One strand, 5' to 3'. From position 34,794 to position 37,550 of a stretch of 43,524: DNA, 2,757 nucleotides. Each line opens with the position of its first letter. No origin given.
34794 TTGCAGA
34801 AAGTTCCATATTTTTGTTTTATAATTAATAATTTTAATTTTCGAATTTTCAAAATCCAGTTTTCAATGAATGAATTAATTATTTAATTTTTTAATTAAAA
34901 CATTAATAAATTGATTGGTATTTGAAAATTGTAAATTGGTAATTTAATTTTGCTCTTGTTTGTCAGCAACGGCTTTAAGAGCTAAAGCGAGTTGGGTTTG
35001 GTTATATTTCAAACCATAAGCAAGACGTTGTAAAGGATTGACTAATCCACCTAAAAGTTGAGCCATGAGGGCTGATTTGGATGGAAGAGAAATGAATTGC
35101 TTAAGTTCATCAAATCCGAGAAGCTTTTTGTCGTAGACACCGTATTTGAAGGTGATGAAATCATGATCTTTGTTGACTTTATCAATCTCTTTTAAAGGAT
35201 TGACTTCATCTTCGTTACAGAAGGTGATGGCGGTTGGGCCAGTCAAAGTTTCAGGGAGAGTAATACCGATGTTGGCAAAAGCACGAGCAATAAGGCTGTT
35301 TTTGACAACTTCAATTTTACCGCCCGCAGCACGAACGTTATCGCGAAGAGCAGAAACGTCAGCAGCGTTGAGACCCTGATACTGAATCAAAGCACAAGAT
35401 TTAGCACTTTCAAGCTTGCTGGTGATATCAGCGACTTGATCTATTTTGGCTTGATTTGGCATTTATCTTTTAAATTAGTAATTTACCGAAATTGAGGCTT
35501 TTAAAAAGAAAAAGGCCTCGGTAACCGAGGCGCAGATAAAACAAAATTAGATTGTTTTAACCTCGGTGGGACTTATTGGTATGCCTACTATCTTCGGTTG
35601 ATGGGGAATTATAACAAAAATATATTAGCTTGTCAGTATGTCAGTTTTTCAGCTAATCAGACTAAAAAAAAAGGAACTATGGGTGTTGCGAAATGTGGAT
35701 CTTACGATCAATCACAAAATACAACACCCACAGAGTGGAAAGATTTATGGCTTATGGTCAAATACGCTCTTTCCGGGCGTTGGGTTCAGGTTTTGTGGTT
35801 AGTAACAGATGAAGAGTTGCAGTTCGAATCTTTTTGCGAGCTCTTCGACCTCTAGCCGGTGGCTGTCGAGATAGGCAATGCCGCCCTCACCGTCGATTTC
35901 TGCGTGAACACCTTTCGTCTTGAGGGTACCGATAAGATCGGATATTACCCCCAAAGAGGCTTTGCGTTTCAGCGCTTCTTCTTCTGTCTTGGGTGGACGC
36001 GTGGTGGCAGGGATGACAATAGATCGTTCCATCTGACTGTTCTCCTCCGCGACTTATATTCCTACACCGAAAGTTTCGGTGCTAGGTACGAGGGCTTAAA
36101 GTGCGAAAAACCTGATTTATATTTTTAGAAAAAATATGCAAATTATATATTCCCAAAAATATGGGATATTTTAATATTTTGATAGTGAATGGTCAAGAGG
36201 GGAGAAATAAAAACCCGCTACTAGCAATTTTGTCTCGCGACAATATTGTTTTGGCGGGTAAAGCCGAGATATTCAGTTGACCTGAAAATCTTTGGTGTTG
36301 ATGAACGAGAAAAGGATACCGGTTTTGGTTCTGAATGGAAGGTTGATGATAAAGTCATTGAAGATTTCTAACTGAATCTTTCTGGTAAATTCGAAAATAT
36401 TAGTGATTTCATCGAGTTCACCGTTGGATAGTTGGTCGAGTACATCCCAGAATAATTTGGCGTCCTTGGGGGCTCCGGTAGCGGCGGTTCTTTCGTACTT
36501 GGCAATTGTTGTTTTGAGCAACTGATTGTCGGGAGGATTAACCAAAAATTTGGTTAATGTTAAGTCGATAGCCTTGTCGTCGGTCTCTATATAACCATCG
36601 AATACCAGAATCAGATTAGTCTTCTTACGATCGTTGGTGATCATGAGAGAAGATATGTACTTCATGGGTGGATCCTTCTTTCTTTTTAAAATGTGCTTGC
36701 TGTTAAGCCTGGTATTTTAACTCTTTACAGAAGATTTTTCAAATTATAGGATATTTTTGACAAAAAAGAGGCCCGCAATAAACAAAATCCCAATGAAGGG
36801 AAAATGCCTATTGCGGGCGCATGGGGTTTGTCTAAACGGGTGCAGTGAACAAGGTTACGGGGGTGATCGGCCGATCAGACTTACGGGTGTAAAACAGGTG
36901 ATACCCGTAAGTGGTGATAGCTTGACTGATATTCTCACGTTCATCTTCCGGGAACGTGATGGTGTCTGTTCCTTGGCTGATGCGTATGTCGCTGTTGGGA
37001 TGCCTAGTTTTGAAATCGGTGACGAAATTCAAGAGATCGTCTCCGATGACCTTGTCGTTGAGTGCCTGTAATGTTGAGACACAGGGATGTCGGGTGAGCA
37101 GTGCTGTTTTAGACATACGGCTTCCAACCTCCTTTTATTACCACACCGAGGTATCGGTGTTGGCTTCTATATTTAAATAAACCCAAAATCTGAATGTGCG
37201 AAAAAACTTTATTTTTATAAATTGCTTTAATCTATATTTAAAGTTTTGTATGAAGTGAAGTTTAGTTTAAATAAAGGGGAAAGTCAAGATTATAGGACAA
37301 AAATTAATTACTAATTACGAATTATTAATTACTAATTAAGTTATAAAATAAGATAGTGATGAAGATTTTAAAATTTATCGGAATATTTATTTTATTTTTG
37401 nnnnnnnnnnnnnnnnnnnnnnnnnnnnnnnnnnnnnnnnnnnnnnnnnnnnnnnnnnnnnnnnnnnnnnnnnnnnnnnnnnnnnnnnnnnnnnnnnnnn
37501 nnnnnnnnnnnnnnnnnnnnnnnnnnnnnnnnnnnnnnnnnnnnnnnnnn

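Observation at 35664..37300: Three autonomous GC-rich orphan gene units inserted next to the rplJ leader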

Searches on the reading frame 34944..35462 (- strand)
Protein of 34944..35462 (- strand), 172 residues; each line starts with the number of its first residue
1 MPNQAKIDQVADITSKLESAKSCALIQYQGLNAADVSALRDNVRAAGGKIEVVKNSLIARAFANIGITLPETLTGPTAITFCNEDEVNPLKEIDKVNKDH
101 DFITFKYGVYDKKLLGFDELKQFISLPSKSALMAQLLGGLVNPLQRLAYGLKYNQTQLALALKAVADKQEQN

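Call 11: find_related_loci(query=window:34944-35462:-, collection=genome_contigs, flank=10000)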
Query window:34944-35462:- (172 aa) in genome_contigs; peptide patterns used: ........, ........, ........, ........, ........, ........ (x = any residue, [..] = any of these).
152 stretches matched a pattern; 14 encode a relative of the query (tblastn E <= 1e-3); 14 distinct loci.
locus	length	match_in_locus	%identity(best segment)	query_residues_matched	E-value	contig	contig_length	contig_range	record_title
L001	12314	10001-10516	99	1-172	1e-113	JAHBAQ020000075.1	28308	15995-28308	MAG: Candidatus Shapirobacteria bacterium isolate AQU-07 c_000000023422, whole genome shotgun sequence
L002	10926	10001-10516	98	1-172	3e-112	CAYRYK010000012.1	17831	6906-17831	MAG TPA_asm: uncultured Gammaproteobacteria bacterium isolate SRP216815_co1_67 genome assembly, contig: NODE_3756_length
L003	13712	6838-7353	97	1-172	3e-110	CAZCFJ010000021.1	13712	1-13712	MAG TPA_asm: uncultured Gammaproteobacteria bacterium isolate SRP089250_co1_26 genome assembly, contig: NODE_7889_length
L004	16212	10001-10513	95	1-171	3e-109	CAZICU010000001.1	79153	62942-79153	MAG TPA_asm: uncultured Gammaproteobacteria bacterium isolate SRP263991_co2_418 genome assembly, contig: NODE_151_length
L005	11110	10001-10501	92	1-167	2e-101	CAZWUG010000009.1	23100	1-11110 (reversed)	MAG TPA_asm: uncultured Gammaproteobacteria bacterium isolate SRP192927_co2_814 genome assembly, contig: NODE_3257_lengt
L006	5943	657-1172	85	1-172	3e-97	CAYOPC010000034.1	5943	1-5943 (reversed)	MAG TPA_asm: uncultured Gammaproteobacteria bacterium isolate SRP294416_co3_77 genome assembly, contig: NODE_32600_lengt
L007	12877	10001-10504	86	1-168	2e-97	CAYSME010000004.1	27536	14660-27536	MAG TPA_asm: uncultured Gammaproteobacteria bacterium isolate SRP192927_co6_55 genome assembly, contig: NODE_3356_length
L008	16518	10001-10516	83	1-172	1e-97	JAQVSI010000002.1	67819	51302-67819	MAG: Candidatus Shapirobacteria bacterium isolate STF1_270 NODE_727_length_67819_cov_4.712861_Sandtown_F1, whole genome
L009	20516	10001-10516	85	1-172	3e-97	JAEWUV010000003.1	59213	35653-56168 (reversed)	MAG: Candidatus Parcubacteria bacterium isolate OH_SDB_33 k127_758649, whole genome shotgun sequence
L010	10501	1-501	84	6-172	1e-94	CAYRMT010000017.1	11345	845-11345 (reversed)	MAG TPA_asm: uncultured Gammaproteobacteria bacterium isolate SRP192927_co2_434 genome assembly, contig: NODE_10782_leng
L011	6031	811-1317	81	1-169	4e-93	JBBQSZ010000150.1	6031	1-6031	MAG: Flavobacteriales bacterium isolate Co_metawrap_1796 Cmw_1796_k141_28276882_length_6031_cov_7.0000, whole genome sho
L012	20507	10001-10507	60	4-172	2e-64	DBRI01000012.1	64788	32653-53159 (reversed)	MAG TPA_asm: Patescibacteria group bacterium UBA1372 UBA1372_contig_14682, whole genome shotgun sequence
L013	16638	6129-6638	31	1-169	2e-23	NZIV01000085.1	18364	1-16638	MAG: Candidatus Neomarinimicrobiota bacterium isolate MED589 98617, whole genome shotgun sequence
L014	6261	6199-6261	90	1-21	6e-7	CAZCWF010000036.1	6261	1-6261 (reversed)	MAG TPA_asm: uncultured Gammaproteobacteria bacterium isolate SRP294416_co3_810 genome assembly, contig: NODE_30019_leng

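Call 34: find_related_loci(query=window:34944-35462:-, collection=metagenome_contigs, flank=4000)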
Query window:34944-35462:- (172 aa) in metagenome_contigs; peptide patterns used: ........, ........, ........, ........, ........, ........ (x = any residue, [..] = any of these).
234 stretches matched a pattern; 26 encode a relative of the query (tblastn E <= 1e-3); 26 distinct loci.
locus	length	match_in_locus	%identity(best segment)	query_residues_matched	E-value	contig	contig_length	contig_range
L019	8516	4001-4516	95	1-172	4e-111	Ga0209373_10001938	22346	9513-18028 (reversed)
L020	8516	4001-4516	96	1-172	3e-111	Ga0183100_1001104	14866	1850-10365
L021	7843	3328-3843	97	1-172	2e-110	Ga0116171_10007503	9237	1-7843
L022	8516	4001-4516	94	1-172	1e-108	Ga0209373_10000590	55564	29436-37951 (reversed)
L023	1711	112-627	92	1-172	5e-114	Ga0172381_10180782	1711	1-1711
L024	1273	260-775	90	1-172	2e-110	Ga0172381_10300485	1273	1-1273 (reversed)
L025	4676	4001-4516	87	1-172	1e-101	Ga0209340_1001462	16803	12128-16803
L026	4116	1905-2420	85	1-172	1e-101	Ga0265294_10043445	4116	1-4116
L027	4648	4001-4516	85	1-172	3e-101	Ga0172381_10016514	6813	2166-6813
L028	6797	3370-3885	86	1-172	1e-98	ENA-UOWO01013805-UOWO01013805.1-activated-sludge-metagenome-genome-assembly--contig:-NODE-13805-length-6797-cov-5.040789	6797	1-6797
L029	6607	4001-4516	83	1-172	8e-98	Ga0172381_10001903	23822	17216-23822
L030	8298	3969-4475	85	1-169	6e-97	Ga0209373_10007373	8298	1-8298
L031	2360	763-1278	84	1-172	4e-100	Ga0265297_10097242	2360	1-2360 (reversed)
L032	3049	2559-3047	86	1-163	6e-97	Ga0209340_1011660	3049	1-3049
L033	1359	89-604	81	1-172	2e-100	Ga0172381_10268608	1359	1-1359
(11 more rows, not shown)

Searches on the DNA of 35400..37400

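Call 38: search_rna_families(source=window, start=35400, end=37400, threshold=evalue, max_evalue=1)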
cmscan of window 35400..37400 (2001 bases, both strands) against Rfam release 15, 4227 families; matches with E-value up to 1: 4.
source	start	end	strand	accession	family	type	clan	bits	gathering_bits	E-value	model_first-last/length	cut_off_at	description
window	35499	35615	-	RF00557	L10_leader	Cis-reg; leader;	-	42.5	44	5.2e-05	1-138/138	no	Ribosomal protein L10 leader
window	35490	35552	+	RF01842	mycoplasma_FSE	Cis-reg; frameshift_element;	-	33.9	88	0.1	1-87/87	no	mycoplasma ribosomal frameshift element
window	35505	35574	-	RF02871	ncS54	Gene; sRNA;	-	19.9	43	0.18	1-79/79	no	Burkholderia sRNA 54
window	36602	36734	-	RF01894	PCA3_2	Gene; lncRNA;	-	15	100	0.32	1-409/409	no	Prostate cancer antigen RNA 3 conserved region 2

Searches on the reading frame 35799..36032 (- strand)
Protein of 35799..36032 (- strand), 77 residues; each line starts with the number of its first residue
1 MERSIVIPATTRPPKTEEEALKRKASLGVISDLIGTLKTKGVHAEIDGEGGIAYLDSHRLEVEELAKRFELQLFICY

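Call 9: search_protein_families(library=pfam, max_evalue=1, proteins=[window:35799-36032:-])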
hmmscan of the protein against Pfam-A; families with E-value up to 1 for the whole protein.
window:35799-36032:- (77 aa): 0 families

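Call 10: search_protein_families(library=phrogs, max_evalue=1, proteins=[window:35799-36032:-])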
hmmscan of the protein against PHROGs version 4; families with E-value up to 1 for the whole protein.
window:35799-36032:- (77 aa): 0 families

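Call 30: find_homologous_proteins(query=window:35799-36032:-, max_evalue=0.01)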
Query window:35799-36032:- (77 aa): 4 proteins with E <= 0.01 among 4 candidates.
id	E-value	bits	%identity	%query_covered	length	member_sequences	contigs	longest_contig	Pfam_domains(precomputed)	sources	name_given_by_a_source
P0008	5.4e-42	158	100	100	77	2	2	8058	-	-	-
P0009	7.2e-35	136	87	100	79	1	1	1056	-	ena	-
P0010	5.7e-31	123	77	100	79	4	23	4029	-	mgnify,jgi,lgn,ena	mgnify:FL=1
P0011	4.6e-27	111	70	100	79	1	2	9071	-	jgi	-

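Call 31: search_protein_families(library=padloc, max_evalue=0.1, proteins=[window:35799-36032:-])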
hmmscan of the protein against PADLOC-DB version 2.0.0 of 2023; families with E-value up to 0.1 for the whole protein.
window:35799-36032:- (77 aa): 0 families

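Call 32: search_protein_families(library=ncbifam, max_evalue=0.1, proteins=[window:35799-36032:-])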
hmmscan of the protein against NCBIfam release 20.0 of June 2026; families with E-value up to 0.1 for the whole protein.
window:35799-36032:- (77 aa): 0 families

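Call 50: search_dna_similar(query=window:35799-36032:-, collection=phages, mode=protein, max_evalue=0.01, max_rows=5)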
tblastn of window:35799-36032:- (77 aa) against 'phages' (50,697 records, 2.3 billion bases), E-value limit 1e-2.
No match.

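Call 52: find_related_loci(query=window:35799-36032:-, collection=viral_contigs, flank=5000)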
Query window:35799-36032:- (77 aa) in viral_contigs; peptide patterns used: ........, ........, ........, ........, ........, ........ (x = any residue, [..] = any of these).
65 stretches matched a pattern, but none encodes a relative of the query by tblastn (E <= 1e-3).

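Call 69: find_encoding_contigs(protein=P0011, flank=6000, max_places=4)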
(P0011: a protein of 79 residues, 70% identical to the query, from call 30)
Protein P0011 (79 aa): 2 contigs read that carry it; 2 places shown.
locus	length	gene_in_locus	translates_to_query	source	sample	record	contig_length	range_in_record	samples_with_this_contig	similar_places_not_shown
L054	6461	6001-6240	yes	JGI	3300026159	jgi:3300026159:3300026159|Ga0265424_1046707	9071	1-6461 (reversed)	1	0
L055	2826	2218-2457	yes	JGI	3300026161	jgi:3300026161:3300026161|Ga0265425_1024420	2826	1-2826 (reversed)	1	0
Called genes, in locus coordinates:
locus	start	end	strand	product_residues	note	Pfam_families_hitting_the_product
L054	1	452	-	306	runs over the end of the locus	PF01820:Dala_Dala_lig_N, PF14397:ATPgrasp_ST (faint), PF01071:GARS_A (faint), PF02222:ATP-grasp (weak), PF02655:ATP-grasp_3, PF02786:CPSase_L_D2 (weak), PF07478:Dala_Dala_lig_C, PF13535:ATP-grasp_4 (weak)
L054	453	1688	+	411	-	PF08245:Mur_ligase_M, PF02875:Mur_ligase_C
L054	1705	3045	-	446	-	-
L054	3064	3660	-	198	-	-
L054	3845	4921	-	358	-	PF05448:AXE1 (faint), PF01738:DLH (faint), PF00561:Abhydrolase_1 (weak), PF12146:Hydrolase_4 (weak), PF00326:Peptidase_S9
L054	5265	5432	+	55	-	-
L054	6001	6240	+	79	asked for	-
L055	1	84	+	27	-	?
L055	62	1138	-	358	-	PF05448:AXE1 (faint), PF01738:DLH (faint), PF00561:Abhydrolase_1 (weak), PF12146:Hydrolase_4 (weak), PF00326:Peptidase_S9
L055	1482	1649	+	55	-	-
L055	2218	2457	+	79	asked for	-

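Call 88: search_solved_structures(query=A3, max_evalue=1)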
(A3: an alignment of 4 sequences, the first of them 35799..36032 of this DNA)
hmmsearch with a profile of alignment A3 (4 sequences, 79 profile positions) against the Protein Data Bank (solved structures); distinct sequences matched with E-value up to 1: 1.
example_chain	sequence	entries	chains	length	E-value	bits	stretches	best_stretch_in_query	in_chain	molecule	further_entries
6uut_A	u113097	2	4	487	0.015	18.4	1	3-57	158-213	3-ketoacyl-ACP reductase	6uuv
